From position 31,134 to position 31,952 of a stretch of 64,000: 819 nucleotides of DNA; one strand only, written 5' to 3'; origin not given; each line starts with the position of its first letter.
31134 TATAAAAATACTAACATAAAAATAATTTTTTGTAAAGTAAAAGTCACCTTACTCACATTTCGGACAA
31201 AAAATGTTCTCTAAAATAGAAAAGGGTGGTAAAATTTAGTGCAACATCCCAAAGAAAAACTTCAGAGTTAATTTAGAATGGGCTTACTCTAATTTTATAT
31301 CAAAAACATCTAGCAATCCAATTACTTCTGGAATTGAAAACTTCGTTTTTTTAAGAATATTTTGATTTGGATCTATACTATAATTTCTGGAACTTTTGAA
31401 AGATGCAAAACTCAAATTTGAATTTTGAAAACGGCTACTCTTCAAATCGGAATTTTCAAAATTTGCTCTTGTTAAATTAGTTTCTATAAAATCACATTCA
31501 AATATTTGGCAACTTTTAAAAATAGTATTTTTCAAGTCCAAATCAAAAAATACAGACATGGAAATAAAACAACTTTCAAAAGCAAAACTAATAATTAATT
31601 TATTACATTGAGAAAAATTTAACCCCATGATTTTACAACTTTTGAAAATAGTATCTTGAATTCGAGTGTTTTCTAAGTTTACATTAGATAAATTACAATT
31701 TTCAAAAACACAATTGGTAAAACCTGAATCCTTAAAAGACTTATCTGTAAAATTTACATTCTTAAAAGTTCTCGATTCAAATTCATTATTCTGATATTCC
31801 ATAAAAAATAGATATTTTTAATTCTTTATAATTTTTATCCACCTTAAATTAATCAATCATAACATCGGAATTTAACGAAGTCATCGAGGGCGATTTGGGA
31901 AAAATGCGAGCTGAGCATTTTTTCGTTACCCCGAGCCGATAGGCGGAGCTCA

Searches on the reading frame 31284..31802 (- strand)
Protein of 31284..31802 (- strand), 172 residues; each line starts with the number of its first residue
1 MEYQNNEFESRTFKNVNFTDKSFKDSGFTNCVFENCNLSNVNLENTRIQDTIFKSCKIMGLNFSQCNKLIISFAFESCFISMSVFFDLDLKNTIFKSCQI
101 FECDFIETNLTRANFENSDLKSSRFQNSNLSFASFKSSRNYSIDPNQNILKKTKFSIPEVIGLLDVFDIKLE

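Call 39: search_protein_families(library=pfam, proteins=[window:31284-31802:-], max_evalue=0.01)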
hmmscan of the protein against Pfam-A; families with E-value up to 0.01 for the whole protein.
window:31284-31802:- (172 aa): 5 families
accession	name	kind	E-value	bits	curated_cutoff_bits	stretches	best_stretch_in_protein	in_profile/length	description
PF13599.13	Pentapeptide_4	-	3e-20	72.5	38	2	7-67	2-62/78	Pentapeptide repeat region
PF00805.28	Pentapeptide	-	1.6e-13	50.4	20.2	2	101-132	4-35/40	Pentapeptide repeats (8 copies)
PF13576.12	Pentapeptide_3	-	2.4e-09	37.7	27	1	13-56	1-47/48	Pentapeptide repeats (9 copies)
PF23894.2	LD_SV2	-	4e-09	37.2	29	2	3-68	22-87/92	SV2A/B/C luminal domain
PF25296.1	Decapeptide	-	0.0024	18.1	45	0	90-136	7-53/74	Decapeptide repeat region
